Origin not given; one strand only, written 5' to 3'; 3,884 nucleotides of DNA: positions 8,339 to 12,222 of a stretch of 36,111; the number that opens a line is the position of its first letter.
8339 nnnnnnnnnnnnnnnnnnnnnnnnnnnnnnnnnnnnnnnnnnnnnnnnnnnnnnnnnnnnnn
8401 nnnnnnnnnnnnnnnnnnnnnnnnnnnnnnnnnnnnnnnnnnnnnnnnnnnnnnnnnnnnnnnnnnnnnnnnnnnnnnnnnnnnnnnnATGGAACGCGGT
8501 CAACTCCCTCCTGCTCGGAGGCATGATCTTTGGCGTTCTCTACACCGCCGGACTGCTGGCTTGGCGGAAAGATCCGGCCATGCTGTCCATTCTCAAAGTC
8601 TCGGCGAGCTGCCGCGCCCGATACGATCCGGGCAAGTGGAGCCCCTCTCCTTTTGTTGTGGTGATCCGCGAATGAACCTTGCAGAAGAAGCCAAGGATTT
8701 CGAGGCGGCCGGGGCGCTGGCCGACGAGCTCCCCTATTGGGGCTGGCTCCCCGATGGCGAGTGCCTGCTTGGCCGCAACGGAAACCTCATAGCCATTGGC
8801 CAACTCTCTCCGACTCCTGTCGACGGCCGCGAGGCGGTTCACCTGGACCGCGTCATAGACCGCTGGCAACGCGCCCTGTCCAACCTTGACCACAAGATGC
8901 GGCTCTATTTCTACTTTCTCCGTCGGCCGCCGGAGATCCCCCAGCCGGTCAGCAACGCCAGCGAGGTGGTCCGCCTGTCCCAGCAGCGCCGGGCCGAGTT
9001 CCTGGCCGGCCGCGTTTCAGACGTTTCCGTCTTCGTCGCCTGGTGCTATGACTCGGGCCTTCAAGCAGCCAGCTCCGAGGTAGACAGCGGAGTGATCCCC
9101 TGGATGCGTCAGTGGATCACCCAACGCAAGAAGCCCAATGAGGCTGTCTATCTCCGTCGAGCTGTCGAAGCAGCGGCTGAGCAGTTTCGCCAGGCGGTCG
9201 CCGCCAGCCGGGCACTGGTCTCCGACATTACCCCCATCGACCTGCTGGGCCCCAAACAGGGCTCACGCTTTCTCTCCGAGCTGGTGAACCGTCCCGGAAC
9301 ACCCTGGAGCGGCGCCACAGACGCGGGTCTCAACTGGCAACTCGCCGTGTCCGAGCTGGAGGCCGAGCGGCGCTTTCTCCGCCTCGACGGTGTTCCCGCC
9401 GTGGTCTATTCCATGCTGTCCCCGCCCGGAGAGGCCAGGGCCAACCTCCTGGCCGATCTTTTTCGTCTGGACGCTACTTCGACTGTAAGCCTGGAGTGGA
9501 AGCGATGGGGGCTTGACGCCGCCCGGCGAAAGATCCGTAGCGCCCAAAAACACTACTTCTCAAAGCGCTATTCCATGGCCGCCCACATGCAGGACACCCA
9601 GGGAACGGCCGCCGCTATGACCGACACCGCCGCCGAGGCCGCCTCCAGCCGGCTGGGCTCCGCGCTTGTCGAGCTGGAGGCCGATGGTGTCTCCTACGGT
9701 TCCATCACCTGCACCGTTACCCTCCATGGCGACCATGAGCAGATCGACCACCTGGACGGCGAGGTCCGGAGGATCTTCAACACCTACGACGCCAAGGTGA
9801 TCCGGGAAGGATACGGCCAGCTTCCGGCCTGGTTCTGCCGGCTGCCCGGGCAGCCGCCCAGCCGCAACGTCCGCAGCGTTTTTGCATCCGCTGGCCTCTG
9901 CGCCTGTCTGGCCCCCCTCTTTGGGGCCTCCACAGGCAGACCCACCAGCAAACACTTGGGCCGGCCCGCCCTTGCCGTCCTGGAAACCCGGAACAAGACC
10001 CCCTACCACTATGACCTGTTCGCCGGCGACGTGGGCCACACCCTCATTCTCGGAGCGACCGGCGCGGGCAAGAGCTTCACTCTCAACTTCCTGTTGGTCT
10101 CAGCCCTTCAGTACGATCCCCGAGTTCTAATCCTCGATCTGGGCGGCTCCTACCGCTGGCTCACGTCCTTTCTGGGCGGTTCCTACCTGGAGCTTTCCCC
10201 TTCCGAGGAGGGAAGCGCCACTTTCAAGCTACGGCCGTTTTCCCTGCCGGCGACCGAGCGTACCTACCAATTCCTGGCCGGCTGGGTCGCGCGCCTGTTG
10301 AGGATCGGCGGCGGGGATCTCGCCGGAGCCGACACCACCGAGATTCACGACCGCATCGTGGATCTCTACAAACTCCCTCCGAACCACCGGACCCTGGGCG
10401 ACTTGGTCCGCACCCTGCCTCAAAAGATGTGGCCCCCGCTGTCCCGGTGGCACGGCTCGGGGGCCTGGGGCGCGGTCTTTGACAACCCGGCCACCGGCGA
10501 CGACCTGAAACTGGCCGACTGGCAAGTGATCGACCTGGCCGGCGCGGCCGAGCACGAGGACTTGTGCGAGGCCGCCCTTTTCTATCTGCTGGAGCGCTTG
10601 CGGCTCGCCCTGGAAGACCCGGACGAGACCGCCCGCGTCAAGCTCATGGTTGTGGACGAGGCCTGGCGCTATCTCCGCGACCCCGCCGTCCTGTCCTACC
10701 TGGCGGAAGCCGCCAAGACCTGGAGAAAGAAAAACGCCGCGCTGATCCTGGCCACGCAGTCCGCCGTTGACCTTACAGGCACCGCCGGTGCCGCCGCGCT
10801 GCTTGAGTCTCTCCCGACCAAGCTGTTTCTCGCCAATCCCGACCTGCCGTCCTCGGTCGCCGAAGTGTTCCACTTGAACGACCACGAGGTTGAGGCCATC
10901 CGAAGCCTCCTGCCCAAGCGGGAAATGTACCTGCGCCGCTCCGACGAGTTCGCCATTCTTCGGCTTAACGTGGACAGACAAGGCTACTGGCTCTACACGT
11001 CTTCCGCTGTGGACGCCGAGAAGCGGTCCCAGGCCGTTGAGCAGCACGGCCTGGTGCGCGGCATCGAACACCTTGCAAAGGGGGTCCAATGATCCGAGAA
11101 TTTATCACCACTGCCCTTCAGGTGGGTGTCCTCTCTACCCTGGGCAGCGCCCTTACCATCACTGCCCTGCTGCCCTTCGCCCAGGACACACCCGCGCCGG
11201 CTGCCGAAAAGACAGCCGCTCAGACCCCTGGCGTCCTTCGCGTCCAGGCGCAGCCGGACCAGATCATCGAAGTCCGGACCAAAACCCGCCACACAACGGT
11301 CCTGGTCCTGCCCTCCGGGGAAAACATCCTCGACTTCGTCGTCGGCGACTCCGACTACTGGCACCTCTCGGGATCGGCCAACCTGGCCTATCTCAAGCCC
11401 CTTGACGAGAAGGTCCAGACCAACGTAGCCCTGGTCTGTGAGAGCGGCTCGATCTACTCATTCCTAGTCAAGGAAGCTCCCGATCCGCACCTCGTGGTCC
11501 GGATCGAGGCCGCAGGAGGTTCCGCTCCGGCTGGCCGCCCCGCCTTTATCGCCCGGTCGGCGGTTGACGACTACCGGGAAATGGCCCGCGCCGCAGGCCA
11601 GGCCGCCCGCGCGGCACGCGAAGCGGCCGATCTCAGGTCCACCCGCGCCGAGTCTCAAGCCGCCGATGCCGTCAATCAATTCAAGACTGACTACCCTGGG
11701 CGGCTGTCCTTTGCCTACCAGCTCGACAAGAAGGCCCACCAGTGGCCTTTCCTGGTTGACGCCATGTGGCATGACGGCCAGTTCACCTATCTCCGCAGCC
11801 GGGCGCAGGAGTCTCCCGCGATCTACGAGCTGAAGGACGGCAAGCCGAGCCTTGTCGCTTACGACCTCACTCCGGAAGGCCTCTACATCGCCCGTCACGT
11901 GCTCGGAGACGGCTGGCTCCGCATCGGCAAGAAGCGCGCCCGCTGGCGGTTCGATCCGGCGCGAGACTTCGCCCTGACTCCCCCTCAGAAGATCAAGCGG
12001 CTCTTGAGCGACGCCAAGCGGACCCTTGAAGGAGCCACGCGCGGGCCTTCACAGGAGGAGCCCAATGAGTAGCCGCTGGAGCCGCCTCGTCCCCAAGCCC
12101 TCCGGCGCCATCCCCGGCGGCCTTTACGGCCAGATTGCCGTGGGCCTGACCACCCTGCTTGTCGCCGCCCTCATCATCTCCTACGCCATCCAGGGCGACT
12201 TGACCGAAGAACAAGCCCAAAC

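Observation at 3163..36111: Apparently perfect direct repeat of at least 7.35 kb with a 25,594-bp period: tandem conjugative-plasmid units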

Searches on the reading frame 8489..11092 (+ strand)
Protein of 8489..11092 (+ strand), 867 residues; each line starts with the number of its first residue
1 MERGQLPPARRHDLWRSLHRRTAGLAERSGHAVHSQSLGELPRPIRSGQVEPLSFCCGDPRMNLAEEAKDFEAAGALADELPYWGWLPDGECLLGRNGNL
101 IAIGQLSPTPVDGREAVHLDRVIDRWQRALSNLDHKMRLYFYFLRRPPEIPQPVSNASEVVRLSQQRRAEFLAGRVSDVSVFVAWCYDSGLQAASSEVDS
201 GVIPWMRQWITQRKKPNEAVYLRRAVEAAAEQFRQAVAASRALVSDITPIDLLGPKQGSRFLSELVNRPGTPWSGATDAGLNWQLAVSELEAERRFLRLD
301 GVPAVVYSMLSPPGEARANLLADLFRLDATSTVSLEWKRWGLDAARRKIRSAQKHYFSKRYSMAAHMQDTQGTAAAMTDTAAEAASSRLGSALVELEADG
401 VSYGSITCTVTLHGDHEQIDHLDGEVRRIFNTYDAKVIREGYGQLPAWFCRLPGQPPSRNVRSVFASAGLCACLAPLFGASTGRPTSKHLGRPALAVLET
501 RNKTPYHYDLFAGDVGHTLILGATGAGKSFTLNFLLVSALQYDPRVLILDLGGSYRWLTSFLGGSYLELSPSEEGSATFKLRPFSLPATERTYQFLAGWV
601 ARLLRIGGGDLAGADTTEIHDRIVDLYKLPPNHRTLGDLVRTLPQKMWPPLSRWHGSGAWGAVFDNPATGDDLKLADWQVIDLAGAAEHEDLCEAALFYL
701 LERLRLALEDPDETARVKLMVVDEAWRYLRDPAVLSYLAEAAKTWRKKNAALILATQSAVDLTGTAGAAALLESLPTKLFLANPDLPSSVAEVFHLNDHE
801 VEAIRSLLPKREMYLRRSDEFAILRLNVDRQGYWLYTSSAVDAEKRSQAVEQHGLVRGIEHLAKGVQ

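Call 9: search_protein_families(library=pfam, proteins=[window:8489-11092:+], max_evalue=0.01)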
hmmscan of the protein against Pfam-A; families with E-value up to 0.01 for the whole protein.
window:8489-11092:+ (867 aa): 6 families
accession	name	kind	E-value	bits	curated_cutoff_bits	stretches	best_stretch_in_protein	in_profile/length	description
PF19044.6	P-loop_TraG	-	4.9e-15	55.5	25.8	2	518-570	32-84/413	TraG P-loop domain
PF01935.23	DUF87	-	3.4e-08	34.3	23.2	1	517-588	25-94/220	Helicase HerA, central domain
PF10412.15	TrwB_AAD_bind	-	8.8e-08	31.9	20.5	1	515-555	15-55/387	Type IV secretion-system coupling protein DNA-binding domain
PF12846.13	AAA_10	-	1.5e-07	31.3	27.5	1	516-550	22-56/362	AAA-like domain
PF01580.24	FtsK_SpoIIIE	-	4.1e-06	26.8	24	1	504-544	29-69/221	FtsK/SpoIIIE family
PF13401.12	AAA_22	-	0.0011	19.7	27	0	516-553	6-43/130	AAA domain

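Call 21: find_encoding_contigs(protein=window:8489-11092:+, flank=10000, max_places=10)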
Protein window:8489-11092:+ (867 aa): no gene with exactly this product is on record in the collection.

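Call 34: find_homologous_proteins(query=window:8672-11092:+, max_evalue=1e-50)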
Query window:8672-11092:+ (806 aa): 885 proteins with E <= 1e-50 among 8000 candidates; the best 120 are listed.
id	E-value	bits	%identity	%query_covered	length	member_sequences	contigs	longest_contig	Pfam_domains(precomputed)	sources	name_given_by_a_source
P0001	0.0e+0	1654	90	100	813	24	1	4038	PF10412.16,PF19044.7,PF27097.1,PF01935.24,PF12846.14,PF01580.25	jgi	-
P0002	0.0e+0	1653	89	100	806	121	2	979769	PF10412.16,PF19044.7,PF01935.24,PF12846.14,PF01580.25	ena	-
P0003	0.0e+0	1610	87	100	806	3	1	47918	PF10412.16,PF19044.7,PF27097.1,PF01935.24,PF12846.14,PF01580.25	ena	-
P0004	0.0e+0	1573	85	100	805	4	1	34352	PF10412.16,PF19044.7,PF01935.24,PF12846.14,PF01580.25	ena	-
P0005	0.0e+0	1560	84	100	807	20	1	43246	PF10412.16,PF19044.7,PF01935.24,PF12846.14,PF01580.25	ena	-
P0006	0.0e+0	1511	83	100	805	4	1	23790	PF10412.16,PF19044.7,PF27097.1,PF01935.24,PF12846.14,PF01580.25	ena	-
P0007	0.0e+0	1412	100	76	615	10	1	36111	PF19044.7,PF01935.24,PF01580.25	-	-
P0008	0.0e+0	1334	72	100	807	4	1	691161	PF10412.16,PF19044.7,PF01935.24,PF12846.14,PF01580.25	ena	-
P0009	0.0e+0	1326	72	100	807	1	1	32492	PF10412.16,PF19044.7,PF01935.24,PF12846.14,PF01580.25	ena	-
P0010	0.0e+0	1315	72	100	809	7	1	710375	PF10412.16,PF19044.7,PF27097.1,PF01935.24,PF12846.14,PF01580.25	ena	-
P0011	0.0e+0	1313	71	100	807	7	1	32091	PF10412.16,PF19044.7,PF27097.1,PF01935.24,PF12846.14,PF01580.25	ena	-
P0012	0.0e+0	1268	69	100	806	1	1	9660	PF10412.16,PF19044.7,PF27097.1,PF01935.24,PF12846.14,PF01580.25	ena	-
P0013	0.0e+0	1266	69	100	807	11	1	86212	PF10412.16,PF19044.7,PF27097.1,PF01935.24,PF12846.14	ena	-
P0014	0.0e+0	1226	67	100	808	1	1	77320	PF10412.16,PF19044.7,PF27097.1,PF01935.24,PF12846.14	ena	-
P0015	0.0e+0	1224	68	100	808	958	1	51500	PF10412.16,PF19044.7,PF27097.1,PF01935.24,PF12846.14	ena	-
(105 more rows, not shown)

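Call 35: list_cluster_members(proteins=[P0007, P0001, P0002, P0003, window:8672-11092:+])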
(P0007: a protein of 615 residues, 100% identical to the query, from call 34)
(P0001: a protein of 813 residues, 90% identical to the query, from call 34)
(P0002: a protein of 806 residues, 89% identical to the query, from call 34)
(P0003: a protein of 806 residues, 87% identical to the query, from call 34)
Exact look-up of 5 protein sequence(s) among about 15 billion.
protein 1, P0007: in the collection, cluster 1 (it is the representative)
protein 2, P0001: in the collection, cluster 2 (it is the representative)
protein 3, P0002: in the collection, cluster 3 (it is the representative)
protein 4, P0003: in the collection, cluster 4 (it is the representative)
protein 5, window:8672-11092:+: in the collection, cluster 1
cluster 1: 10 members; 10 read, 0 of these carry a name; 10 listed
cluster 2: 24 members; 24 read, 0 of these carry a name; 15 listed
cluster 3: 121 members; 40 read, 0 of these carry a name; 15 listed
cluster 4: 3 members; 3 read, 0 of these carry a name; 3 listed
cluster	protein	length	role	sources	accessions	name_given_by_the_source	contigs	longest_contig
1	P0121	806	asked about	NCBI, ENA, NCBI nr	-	-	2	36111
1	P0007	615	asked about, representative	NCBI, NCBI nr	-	-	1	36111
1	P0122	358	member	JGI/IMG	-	-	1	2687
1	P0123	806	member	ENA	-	-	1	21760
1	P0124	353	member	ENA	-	-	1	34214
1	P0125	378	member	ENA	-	-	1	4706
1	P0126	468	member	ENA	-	-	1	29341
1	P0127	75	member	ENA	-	-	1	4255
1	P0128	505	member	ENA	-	-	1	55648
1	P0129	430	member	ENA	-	-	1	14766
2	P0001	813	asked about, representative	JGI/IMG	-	-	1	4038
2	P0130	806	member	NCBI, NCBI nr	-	-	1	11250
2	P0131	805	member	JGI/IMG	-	-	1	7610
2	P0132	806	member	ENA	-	-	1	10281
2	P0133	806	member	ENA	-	-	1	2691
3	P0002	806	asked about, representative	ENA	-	-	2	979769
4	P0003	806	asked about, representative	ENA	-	-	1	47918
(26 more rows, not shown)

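Call 37: find_encoding_contigs(protein=window:8672-11092:+, flank=10000, max_places=10)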
Protein window:8672-11092:+ (806 aa): 2 contigs read that carry it; 1 place shown.
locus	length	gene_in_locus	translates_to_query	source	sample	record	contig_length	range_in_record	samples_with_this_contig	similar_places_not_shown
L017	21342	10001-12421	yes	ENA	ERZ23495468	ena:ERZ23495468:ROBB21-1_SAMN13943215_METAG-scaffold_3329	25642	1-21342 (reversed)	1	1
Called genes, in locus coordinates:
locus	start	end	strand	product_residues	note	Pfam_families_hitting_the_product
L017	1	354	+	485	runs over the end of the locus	PF08401:ArdcN, PF18818:MPTase-PolyVal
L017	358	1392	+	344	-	-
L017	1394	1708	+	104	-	-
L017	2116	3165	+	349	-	-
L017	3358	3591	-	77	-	-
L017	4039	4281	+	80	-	-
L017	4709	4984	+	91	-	-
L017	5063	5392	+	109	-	-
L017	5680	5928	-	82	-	PF07798:CCDC90-like (faint)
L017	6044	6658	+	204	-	PF01656:CbiA, PF02374:ArsA_ATPase (weak), PF06564:CBP_BcsQ (faint), PF07015:VirC1, PF09140:MipZ (weak), PF10609:ParA (weak), PF13614:AAA_31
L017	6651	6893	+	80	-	-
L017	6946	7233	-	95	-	PF07798:CCDC90-like (faint)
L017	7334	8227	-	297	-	-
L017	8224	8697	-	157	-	PF00239:Resolvase, PF02796:HTH_7 (weak)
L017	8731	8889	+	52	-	-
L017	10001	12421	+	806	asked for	PF10412:TrwB_AAD_bind (faint), PF01580:FtsK_SpoIIIE (weak), PF01935:DUF87, PF12846:AAA_10 (faint), PF19044:P-loop_TraG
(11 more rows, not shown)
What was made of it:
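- Tried and rejected: Look-up of the 867-aa VirB4 ORF: nothing on record, because the called gene is 806 aa (calls 21, 37).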

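Call 41: search_dna_similar(query=window:8672-11092:+, collection=plasmids, mode=protein, max_rows=12)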
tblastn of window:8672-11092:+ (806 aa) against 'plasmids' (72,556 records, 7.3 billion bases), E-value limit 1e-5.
The search stops at 5000 records and this limit was reached: more records match than are counted here, and every count below describes the 5000 best-scoring records only.
Records with a match: at least 5000; places in all: 5398; records where one place covers at least 80% of the query: 4.
Best place of each record, by identity: <60% 5000.
By first word of the organism name: Escherichia 960; Klebsiella 587; Agrobacterium 303; Rhizobium 296; Xanthomonas 202; Pseudomonas 176; Salmonella 170; Enterobacter 153; Sinorhizobium 149; Citrobacter 139; and 228 more.
By predicted mobility (MOB-suite, as given by PLSDB): conjugative 3794; non-mobilizable 749; mobilizable 457.
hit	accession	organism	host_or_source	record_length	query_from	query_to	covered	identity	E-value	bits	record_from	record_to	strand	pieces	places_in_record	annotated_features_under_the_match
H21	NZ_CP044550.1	Hydrogenophaga sp. BPS33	-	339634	11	756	93%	24.9%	6e-31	139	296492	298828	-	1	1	type IV secretion system protein VirB4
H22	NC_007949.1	Polaromonas sp. JS666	-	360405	11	751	92%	24.0%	2e-29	134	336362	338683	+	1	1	VirB4 family type IV secretion system protein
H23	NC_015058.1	Granulicella tundricola MP5ACTX9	-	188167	189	804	76%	28.3%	1e-53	209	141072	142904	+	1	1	VirB4 family type IV secretion system protein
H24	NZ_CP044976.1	Hydrogenophaga sp. PBL-H3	-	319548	11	754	92%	23.4%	5e-26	123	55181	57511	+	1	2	type IV secretion system protein VirB4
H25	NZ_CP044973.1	Hydrogenophaga sp. PBL-H3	-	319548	11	754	92%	23.4%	5e-26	123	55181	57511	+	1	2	type IV secretion system protein VirB4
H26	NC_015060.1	Granulicella tundricola MP5ACTX9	-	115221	189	806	77%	28.0%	2e-46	187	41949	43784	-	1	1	VirB4 family type IV secretion system protein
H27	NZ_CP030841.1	Acidisarcina polymorpha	cell culture,pine forest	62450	192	804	76%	28.0%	8e-44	179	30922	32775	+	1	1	VirB4 family type IV secretion system protein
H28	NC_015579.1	Novosphingobium sp. PP1Y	-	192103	234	793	69%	28.7%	4e-38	161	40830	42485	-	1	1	trbE: conjugal transfer protein TrbE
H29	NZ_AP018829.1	Asticcacaulis excentricus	Lemna minor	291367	245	793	68%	29.1%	3e-34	149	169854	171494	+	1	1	trbE: conjugal transfer protein TrbE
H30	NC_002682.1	Mesorhizobium japonicum MAFF 303099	-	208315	245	793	68%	28.8%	2e-31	140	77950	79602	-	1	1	trbE: conjugal transfer protein TrbE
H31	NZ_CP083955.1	Mesorhizobium sp. B2-1-1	cell culture,soil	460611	245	793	68%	28.4%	8e-31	138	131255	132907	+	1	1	none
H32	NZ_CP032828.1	Sphingomonas paeninsulae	whole organism,soil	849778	284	793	63%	30.5%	1e-32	144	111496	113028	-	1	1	trbE: conjugal transfer protein TrbE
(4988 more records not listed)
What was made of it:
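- Closest known: VirB-type conjugative plasmids. Different: Its VirB4 is only about 23-30% identical to the listed PLSDB matches (call 41).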

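Call 42: find_related_loci(query=window:8672-11092:+, collection=genome_contigs, flank=10000)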
Query window:8672-11092:+ (806 aa) in genome_contigs; peptide patterns used: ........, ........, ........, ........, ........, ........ (x = any residue, [..] = any of these).
376 stretches matched a pattern; 333 encode a relative of the query (tblastn E <= 1e-3); the best 80 are kept; 80 distinct loci.
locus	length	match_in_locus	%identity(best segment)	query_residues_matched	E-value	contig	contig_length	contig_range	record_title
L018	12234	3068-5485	89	1-806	0e+0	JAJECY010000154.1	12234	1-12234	MAG: Acidobacteria bacterium isolate jk18xAbins.46 k141_978992, whole genome shotgun sequence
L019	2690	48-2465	91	1-806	0e+0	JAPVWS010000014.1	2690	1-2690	MAG: Candidatus Versatilivorator vitaminiformans isolate m_rhlh7 Seq14, whole genome shotgun sequence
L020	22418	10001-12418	69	1-805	0e+0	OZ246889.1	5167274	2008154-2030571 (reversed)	MAG: Acidobacteriota bacterium isolate ff652510-edf4-4ec4-9be5-423faa167112 genome assembly, chromosome: 1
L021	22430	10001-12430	65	1-803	0e+0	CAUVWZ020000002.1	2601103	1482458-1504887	MAG: Terriglobia bacterium isolate 02aa0e04-dc5f-4f23-8dbf-c6fe603d8365 genome assembly, contig: contig_2, whole genome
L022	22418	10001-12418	67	1-803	0e+0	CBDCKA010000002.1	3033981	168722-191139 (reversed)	MAG: Terriglobia bacterium isolate 31ff0249-533e-4473-91ae-22163d2f2002 genome assembly, contig: contig_2, whole genome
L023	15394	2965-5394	64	1-804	0e+0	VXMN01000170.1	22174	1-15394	MAG: Acidobacteria bacterium isolate SB0661_bin_38 NODE_2002_length_22174_cov_22.234097, whole genome shotgun sequence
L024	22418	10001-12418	67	1-803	0e+0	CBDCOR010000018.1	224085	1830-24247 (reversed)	MAG: Acidobacteriota bacterium isolate 12027c94-f6f4-4eaf-a87d-71b3b0204df9 genome assembly, contig: contig_18, whole ge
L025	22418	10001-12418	67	1-803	0e+0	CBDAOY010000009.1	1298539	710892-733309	MAG: Terriglobia bacterium isolate 90597ecc-74e2-4125-9827-64c58cf94560 genome assembly, contig: contig_9, whole genome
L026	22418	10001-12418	66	1-803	0e+0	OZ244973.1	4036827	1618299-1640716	MAG: Terriglobia bacterium isolate 2202a82c-0bb4-4252-a2d5-8bb3d6ea53e1 genome assembly, chromosome: 1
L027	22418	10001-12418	67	1-803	0e+0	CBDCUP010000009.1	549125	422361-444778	MAG: Acidobacteriota bacterium isolate 16872849-4fb5-44c6-903f-51e044fd3cdf genome assembly, contig: contig_9, whole gen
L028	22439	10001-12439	65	1-803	0e+0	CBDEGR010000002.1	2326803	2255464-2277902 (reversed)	MAG: Terriglobia bacterium isolate 8a11511d-baa6-4992-a721-72c46eb31aa6 genome assembly, contig: contig_2, whole genome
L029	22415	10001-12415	67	1-803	0e+0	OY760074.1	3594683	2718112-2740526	MAG: Acidobacteriota bacterium isolate e8b00ceb-3b51-4674-b3e1-58c3ce2e7457 genome assembly, chromosome: 1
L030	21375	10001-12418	67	1-803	0e+0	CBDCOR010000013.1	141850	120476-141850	MAG: Acidobacteriota bacterium isolate 12027c94-f6f4-4eaf-a87d-71b3b0204df9 genome assembly, contig: contig_13, whole ge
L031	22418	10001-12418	66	1-803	0e+0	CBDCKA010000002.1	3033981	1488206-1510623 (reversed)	MAG: Terriglobia bacterium isolate 31ff0249-533e-4473-91ae-22163d2f2002 genome assembly, contig: contig_2, whole genome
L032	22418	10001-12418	65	1-803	0e+0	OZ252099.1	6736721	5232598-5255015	MAG: Bryobacterales bacterium isolate dc448f75-7b3f-414d-b321-0b274a23c026 genome assembly, chromosome: 1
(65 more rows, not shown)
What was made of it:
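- Closest known: VirB-type conjugative plasmids. Different: Close relatives (61-91%) are in Acidobacteriota and Gemmatimonadota MAGs, mostly within large contigs (call 42).
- Relatives of this T4SS lie inside multi-megabase Acidobacteriota contigs, often in several copies (call 42).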

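Call 46: find_encoding_contigs(protein=P0128, flank=10000, max_places=4)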
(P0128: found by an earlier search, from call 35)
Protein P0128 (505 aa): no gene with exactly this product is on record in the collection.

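Call 47: find_encoding_contigs(protein=P0124, flank=10000, max_places=4)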
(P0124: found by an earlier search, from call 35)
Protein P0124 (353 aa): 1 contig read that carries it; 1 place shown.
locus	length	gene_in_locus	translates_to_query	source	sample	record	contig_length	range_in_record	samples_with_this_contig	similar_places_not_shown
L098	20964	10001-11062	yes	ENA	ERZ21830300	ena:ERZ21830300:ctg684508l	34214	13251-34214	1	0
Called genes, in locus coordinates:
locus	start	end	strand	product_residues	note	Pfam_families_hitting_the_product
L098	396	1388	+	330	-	PF08269:dCache_2 (faint), PF17200:sCache_2 (weak)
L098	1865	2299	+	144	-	PF13753:SWM_repeat (weak)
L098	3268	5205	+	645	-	-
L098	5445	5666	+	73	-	PF05930:Phage_AlpA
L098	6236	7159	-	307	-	-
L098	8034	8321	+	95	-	PF04956:TrbC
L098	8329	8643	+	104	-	-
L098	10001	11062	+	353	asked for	PF01935:DUF87, PF10412:TrwB_AAD_bind (faint), PF12846:AAA_10 (faint), PF19044:P-loop_TraG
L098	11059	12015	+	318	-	PF03524:CagX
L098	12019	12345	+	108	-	-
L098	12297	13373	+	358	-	PF03743:TrbI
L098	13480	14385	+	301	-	-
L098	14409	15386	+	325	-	PF04610:TrbL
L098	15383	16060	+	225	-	PF04335:VirB8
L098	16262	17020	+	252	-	-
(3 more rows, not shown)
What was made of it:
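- Tried and rejected: P0124 lies on an unrelated long-read contig carrying a degraded relative (calls 46, 47).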

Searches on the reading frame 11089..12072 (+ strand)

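Call 9: search_protein_families(library=pfam, proteins=[window:11089-12072:+], max_evalue=0.01)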
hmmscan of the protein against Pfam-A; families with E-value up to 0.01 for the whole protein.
window:11089-12072:+ (327 aa): 2 families
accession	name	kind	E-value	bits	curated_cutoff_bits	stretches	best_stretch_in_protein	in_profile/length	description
PF03524.21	CagX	-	8.1e-24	85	34.2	1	54-284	8-193/198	Conjugal transfer protein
PF13595.11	DUF4138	-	0.0024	17.7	31.1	1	94-144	33-82/245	Domain of unknown function (DUF4138)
